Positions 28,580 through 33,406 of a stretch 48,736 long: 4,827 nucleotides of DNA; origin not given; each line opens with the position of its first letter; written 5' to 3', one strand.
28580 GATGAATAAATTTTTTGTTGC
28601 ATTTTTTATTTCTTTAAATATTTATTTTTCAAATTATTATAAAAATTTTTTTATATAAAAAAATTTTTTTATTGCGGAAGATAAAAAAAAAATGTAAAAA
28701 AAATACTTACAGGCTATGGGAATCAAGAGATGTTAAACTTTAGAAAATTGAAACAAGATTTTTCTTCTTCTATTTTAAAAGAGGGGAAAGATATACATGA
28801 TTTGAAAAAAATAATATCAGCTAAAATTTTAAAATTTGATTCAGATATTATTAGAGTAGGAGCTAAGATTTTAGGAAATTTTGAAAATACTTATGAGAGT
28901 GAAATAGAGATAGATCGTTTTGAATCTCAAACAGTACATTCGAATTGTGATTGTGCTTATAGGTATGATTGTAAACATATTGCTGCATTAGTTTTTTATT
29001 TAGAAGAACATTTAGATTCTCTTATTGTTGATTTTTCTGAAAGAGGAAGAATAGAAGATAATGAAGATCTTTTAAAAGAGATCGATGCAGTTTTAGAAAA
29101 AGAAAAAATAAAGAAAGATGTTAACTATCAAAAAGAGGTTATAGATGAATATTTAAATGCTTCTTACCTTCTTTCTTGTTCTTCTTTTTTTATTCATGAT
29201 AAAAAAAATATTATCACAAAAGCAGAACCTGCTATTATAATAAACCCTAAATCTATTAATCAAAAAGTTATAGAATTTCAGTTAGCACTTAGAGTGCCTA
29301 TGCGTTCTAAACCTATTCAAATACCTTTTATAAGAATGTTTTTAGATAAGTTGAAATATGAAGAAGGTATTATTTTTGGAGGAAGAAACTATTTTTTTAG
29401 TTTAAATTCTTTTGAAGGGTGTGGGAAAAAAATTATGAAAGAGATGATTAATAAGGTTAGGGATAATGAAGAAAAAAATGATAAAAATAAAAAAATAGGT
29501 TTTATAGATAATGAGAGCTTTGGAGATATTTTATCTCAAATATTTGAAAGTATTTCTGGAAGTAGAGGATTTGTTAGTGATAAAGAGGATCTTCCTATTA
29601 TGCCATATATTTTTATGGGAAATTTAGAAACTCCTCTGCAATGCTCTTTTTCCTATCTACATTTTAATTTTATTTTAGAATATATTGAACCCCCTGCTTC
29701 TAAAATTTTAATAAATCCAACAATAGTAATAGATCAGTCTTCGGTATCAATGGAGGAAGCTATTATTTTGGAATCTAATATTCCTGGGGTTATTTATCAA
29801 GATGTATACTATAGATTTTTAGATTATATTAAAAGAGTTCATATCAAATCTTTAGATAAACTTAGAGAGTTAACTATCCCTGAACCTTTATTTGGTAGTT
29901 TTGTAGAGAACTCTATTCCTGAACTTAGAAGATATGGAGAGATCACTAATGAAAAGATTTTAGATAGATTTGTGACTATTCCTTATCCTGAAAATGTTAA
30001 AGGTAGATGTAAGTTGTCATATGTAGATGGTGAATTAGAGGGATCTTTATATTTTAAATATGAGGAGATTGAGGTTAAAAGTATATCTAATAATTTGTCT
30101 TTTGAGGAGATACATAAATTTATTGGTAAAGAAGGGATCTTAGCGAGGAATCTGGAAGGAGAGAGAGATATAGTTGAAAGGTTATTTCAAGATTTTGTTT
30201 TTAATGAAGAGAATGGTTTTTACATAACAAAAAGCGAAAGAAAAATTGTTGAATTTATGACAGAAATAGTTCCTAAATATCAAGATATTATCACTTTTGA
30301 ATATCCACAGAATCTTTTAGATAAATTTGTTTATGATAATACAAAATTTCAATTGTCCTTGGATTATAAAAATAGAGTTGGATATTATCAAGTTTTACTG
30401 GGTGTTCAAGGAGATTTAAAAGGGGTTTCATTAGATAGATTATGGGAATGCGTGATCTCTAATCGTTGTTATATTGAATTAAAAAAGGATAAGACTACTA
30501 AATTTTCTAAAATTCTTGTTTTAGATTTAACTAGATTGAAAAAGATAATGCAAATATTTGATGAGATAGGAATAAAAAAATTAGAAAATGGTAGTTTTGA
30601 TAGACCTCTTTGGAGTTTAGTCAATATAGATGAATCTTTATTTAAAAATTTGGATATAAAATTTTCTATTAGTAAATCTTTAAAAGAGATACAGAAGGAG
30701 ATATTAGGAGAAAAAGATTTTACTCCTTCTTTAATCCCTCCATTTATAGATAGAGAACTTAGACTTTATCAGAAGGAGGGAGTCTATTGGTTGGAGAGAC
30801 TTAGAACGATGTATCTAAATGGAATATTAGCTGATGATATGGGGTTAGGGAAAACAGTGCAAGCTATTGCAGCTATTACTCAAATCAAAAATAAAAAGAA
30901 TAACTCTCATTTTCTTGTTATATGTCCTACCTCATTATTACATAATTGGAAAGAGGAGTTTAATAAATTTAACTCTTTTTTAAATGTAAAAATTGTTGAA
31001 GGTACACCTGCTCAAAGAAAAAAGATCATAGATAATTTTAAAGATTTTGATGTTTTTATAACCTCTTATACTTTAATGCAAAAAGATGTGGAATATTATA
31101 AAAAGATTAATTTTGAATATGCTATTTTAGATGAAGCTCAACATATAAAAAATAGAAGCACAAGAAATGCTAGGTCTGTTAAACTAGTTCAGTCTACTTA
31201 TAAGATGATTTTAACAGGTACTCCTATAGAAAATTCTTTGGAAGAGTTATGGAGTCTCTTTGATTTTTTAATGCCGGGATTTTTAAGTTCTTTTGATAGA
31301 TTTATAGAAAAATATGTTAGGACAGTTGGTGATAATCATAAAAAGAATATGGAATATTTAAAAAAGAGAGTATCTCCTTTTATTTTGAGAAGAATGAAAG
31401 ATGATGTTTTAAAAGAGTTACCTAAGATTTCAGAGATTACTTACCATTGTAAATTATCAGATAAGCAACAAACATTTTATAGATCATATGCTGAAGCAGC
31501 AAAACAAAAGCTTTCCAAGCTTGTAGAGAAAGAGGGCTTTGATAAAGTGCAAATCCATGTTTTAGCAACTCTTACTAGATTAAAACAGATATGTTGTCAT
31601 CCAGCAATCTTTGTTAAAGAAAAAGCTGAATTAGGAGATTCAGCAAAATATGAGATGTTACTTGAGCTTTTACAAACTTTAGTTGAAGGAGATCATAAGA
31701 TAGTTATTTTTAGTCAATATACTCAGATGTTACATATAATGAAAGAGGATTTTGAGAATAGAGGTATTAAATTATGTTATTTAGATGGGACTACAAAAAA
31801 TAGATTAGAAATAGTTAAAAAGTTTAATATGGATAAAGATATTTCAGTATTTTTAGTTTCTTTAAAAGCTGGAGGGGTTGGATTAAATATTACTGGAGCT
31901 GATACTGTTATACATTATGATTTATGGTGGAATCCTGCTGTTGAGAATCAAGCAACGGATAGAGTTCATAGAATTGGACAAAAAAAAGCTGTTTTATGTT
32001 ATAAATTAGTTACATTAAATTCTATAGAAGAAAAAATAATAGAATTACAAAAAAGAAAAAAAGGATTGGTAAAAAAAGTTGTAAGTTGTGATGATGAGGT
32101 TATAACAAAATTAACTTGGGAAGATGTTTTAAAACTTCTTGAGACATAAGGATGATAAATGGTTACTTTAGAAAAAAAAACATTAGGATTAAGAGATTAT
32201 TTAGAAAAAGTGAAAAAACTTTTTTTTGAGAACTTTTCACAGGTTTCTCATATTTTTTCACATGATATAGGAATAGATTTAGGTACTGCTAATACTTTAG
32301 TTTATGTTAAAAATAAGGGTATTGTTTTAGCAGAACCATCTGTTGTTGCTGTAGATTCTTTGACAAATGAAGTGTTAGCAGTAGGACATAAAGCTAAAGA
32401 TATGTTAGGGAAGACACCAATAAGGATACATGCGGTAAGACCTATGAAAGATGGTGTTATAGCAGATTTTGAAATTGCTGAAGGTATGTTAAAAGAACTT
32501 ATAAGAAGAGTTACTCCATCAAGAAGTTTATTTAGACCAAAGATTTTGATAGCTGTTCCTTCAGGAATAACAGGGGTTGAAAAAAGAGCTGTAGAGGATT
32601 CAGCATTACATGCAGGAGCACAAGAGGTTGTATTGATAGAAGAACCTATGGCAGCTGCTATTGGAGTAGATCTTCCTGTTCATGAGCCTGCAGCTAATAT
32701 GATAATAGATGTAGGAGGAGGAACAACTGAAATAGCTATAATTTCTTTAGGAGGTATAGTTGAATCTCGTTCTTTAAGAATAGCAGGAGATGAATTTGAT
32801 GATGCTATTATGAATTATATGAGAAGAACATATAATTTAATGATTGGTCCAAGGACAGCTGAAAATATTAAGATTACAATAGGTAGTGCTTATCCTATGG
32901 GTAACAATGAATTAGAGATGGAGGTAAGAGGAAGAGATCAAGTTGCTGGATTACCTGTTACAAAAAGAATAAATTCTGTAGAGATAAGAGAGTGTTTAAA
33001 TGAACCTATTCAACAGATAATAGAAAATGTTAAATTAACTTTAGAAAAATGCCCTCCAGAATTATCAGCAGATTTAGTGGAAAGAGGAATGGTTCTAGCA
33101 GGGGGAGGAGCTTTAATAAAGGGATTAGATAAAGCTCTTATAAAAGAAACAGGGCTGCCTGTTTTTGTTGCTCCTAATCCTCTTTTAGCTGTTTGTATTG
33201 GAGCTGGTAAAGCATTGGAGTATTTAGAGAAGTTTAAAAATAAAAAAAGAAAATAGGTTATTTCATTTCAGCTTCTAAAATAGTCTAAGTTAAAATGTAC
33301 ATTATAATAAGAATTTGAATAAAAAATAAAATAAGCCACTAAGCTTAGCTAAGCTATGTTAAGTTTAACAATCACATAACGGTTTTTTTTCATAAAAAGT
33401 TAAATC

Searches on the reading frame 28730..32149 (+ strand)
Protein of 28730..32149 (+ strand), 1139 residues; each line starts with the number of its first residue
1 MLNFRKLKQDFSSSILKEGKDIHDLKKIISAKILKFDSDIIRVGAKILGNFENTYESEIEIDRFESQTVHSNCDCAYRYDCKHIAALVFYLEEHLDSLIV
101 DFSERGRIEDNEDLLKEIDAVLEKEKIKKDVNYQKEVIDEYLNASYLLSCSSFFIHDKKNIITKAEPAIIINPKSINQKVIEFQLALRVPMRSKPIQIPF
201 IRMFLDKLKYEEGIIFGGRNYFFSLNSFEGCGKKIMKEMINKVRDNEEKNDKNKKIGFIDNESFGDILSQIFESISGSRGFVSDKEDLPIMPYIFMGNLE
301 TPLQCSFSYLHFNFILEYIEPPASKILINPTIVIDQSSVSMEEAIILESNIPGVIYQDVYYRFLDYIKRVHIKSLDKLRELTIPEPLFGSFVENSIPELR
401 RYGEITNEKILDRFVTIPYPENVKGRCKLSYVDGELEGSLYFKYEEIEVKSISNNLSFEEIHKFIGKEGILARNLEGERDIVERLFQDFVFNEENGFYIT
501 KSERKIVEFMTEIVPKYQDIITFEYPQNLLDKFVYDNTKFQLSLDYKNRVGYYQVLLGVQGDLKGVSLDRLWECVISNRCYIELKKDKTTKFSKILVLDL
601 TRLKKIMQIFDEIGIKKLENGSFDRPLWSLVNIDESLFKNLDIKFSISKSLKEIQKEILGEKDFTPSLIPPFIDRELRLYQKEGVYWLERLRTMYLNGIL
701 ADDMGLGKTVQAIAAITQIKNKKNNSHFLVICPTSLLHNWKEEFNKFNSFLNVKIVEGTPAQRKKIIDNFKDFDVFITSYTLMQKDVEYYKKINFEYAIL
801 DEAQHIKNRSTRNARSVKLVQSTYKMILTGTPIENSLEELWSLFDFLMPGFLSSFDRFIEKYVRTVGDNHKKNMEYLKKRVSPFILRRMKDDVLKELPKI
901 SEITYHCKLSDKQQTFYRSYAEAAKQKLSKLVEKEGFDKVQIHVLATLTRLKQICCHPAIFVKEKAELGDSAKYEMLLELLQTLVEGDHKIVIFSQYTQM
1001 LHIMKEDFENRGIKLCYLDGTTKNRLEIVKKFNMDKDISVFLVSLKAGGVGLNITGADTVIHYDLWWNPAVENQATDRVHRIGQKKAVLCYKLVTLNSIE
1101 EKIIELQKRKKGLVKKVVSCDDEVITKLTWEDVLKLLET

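Call 31: search_protein_families(library=pfam, proteins=[window:28730-32149:+], max_evalue=0.01)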
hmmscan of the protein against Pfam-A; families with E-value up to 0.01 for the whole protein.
window:28730-32149:+ (1139 aa): 7 families
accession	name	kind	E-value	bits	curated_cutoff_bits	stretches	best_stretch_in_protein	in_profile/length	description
PF00176.29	SNF2-rel_dom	-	6.1e-75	252.5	24.9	1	680-959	1-289/290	SNF2-related domain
PF00271.37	Helicase_C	-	9.5e-28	97.1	23.5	1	973-1083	2-110/110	Helicase conserved C-terminal domain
PF08455.15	SNF2_assoc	-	1.7e-17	63.9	27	1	368-659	88-363/373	Bacterial SNF2 helicase associated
PF04851.21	ResIII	-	6.9e-15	55.8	22.5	1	676-833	3-163/164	Type III restriction enzyme, res subunit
PF00270.35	DEAD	-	6.1e-10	39.5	26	1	702-837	21-164/167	DEAD/DEAH box helicase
PF04434.22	SWIM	-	0.00028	20.8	19.6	1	67-91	9-37/38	SWIM zinc finger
PF13401.12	AAA_22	-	0.0088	16.8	27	0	705-832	15-124/130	AAA domain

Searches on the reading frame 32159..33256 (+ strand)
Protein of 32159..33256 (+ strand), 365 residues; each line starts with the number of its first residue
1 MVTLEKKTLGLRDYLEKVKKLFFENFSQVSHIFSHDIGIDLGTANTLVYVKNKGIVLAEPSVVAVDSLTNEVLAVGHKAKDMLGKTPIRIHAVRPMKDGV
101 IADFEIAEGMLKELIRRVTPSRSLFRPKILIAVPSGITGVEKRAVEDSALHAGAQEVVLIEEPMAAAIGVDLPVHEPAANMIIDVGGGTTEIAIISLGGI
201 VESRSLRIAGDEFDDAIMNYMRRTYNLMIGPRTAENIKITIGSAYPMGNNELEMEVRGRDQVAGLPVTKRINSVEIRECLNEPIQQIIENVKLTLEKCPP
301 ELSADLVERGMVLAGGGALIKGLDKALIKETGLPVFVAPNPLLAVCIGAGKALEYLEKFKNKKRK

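Call 31: search_protein_families(library=pfam, proteins=[window:32159-33256:+], max_evalue=0.01)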
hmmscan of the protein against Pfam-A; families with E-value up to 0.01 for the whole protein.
window:32159-33256:+ (365 aa): 6 families
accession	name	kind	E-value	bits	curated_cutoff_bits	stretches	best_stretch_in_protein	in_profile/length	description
PF06723.19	MreB_Mbl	-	3.5e-145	483.3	27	1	35-360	2-326/327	MreB/Mbl protein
PF14450.12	FtsA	-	1.3e-12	48.6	31.8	1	182-338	2-110/127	Cell division protein FtsA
PF00012.26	HSP70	-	7.6e-11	41.4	20.6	1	128-226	135-239/599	Hsp70 protein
PF00022.25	Actin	-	2.3e-07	30.2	27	1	59-233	30-198/410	Actin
PF11104.14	PilM_2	-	4.2e-06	26.4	27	0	311-342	278-308/340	Type IV pilus assembly protein PilM;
PF06277.17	EutA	-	0.004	16.5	27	0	181-211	146-176/475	Ethanolamine utilisation protein EutA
